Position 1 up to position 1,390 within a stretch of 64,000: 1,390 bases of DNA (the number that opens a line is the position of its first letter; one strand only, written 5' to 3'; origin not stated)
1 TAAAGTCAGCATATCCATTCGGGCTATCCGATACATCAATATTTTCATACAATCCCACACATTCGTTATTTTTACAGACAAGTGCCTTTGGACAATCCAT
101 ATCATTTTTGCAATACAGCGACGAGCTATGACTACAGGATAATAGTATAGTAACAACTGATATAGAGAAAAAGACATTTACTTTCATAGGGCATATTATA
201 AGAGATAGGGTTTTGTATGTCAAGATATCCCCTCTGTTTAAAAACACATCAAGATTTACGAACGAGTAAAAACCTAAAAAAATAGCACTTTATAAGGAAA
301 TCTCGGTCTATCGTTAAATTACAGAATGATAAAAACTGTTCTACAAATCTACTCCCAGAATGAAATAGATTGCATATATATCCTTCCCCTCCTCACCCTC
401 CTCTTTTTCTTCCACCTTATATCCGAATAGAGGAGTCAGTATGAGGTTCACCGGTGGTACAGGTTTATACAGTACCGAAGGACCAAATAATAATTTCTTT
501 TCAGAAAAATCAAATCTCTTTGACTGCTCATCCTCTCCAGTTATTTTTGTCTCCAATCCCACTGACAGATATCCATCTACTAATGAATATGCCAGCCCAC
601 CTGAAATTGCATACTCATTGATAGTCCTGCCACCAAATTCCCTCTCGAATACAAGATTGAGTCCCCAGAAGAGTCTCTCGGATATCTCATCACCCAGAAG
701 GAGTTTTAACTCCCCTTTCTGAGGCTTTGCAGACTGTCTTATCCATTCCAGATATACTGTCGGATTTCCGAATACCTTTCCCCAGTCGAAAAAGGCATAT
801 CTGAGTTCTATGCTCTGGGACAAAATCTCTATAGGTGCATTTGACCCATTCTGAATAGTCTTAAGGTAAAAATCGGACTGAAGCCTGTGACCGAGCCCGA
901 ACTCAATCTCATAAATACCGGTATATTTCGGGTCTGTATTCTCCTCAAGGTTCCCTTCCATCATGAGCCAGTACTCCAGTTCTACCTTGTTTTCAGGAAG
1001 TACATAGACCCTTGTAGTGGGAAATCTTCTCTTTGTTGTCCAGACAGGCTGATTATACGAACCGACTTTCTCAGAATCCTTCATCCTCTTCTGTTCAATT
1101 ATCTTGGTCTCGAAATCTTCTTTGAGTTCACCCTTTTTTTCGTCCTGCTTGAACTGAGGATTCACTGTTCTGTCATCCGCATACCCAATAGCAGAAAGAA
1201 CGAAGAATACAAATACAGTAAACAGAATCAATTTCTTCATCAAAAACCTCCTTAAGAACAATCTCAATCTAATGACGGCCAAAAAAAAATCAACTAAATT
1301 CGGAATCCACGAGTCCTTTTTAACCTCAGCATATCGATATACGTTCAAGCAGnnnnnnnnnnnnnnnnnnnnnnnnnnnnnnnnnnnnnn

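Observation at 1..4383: Tandem cluster of lipoproteins sharing a Cys-rich module and an acidic Asp-Ile/Val-Ser repeat tether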

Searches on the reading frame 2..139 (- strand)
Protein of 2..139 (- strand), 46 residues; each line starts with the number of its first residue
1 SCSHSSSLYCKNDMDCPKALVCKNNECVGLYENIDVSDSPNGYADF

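Call 67: search_protein_families(library=pfam, proteins=[window:2-139:-], max_evalue=10)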
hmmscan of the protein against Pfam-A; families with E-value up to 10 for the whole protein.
seq(46 aa): 8 families
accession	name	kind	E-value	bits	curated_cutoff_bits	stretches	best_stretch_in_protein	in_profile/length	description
PF23416.1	DUF7107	-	0.0038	17.9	24.6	1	10-28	2-20/48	Domain of unknown function (DUF7107)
PF00299.24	Squash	-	0.17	12.4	22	1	10-25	10-25/29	Squash family serine protease inhibitor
PF21164.2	Dumpy_DPY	-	0.21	12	27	1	10-28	4-22/24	Dumpy, DPY module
PF04706.18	Dickkopf_N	-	0.27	12.1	25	1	6-28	29-51/51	Dickkopf N-terminal cysteine-rich region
PF14952.11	zf-tcix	-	0.41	10.7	31.2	1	18-28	23-33/42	Putative treble-clef, zinc-finger, Zn-binding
PF00095.26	WAP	-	0.6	10.9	20.8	1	8-27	15-34/41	WAP-type (Whey Acidic Protein) 'four-disulfide core'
PF07740.17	Toxin_12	-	0.82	10.8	21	1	9-25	8-24/30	Ion channel inhibitory toxin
PF07127.16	Nodulin_late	-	0.82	10.5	30.4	1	7-27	27-53/54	Late nodulin domain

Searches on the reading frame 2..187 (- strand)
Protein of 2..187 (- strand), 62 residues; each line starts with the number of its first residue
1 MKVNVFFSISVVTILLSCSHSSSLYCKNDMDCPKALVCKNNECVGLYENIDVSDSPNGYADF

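Call 8: search_protein_families(library=ncbifam, proteins=[window:2-187:-], max_evalue=0.5)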
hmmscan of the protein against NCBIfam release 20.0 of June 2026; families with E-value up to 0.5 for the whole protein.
seq(62 aa): 2 families
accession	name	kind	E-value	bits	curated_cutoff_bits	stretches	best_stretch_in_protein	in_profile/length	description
NF033064.0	APH_3p_IIIa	exception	0.09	12.2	530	1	26-57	98-132/264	aminoglycoside O-phosphotransferase APH(3')-IIIa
TIGR04201.1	Myxo_Cys_RPT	repeat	0.16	12.2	25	1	26-43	5-22/22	Cys-rich repeat-containing protein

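Call 72: find_related_loci(query=window:2-187:-, collection=metagenome_contigs, flank=6000)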
Query seq(62 aa) (62 aa) in metagenome_contigs; peptide patterns used: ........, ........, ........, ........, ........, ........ (x = any residue, [..] = any of these).
332 stretches matched a pattern, but none encodes a relative of the query by tblastn (E <= 1e-3).

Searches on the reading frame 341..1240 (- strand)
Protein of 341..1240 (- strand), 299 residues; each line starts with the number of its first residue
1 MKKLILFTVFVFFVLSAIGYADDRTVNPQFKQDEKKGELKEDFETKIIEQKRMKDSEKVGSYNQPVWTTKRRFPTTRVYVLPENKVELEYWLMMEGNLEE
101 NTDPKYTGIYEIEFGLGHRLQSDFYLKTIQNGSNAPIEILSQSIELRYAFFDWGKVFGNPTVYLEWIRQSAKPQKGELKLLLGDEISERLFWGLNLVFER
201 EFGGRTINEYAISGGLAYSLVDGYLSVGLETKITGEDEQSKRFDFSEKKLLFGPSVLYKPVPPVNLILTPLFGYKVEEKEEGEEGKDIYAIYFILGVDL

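Call 6: search_protein_families(library=pfam, proteins=[window:341-1240:-], max_evalue=0.1)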
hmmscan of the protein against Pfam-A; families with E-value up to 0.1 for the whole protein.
window:341-1240:- (299 aa): 0 families

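Call 8: search_protein_families(library=ncbifam, proteins=[window:341-1240:-], max_evalue=0.5)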
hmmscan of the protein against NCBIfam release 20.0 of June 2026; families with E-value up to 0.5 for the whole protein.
window:341-1240:- (299 aa): 2 families
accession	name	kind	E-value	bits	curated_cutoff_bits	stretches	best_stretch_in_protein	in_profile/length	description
NF058647.1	lipo_LytA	equivalog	0.071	13.3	110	1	1-41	1-40/107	acidic lipoprotein LytA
NF008224.0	PRK10993.1-4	subfamily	0.15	11.3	415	1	51-95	99-143/315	omptin family outer membrane protease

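Call 54: find_homologous_proteins(query=window:341-1240:-)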
Query window:341-1240:- (299 aa): 236 proteins with E <= 0.001 among 1964 candidates; the best 120 are listed.
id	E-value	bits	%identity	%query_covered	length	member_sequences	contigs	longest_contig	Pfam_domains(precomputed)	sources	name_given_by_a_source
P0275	1.6e-196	670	100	100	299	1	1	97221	-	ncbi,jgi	-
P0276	1.5e-170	584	83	100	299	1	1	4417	-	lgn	-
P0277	2.8e-165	567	83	95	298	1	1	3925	-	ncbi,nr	ncbi:MAG: hypothetical protein N3B13_04175 [Deltaproteobacteria bacterium]|nr:hypothetical protein [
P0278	4.1e-153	527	77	100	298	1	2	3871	-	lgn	-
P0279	2.8e-152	524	77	100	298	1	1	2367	-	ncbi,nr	ncbi:MAG: hypothetical protein N2746_07550 [Deltaproteobacteria bacterium]|nr:hypothetical protein [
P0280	1.9e-148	512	73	99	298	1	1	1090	-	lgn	-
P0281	4.7e-147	507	75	94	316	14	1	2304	-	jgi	-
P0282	9.9e-144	496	72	100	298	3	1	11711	-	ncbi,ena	-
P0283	1.3e-143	496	70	100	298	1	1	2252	-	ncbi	-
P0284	1.8e-143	495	72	100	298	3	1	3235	-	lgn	-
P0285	4.8e-141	488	74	100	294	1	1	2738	-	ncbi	-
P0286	6.4e-136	471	69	97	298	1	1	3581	-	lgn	-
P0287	3.9e-135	468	68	100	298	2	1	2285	-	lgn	-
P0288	1.3e-90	322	49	100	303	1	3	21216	-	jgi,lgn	jgi:hypothetical protein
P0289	2.2e-87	311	54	87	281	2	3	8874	-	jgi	jgi:hypothetical protein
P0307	1.1e-69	253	46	89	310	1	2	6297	PF13557.13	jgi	jgi:hypothetical protein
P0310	7.3e-67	244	47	78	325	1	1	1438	PF13557.13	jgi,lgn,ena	-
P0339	1.5e-60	223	46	77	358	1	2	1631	PF13557.13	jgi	jgi:hypothetical protein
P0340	1.8e-60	223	47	76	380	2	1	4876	PF13557.13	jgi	jgi:hypothetical protein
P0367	9.3e-57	211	46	76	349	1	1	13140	PF13557.13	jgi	jgi:hypothetical protein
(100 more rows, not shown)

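Call 73: find_encoding_contigs(protein=P0275, flank=10000, max_places=3)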
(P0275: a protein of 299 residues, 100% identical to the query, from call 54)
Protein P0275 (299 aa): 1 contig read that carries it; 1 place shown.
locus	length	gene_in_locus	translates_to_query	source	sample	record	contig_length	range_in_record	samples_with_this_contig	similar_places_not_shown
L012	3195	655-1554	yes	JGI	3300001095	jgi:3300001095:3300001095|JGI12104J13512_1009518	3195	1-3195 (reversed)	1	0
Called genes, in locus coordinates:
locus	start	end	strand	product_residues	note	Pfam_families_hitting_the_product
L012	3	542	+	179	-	?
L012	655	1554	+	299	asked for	-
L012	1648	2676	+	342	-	-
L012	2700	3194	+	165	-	?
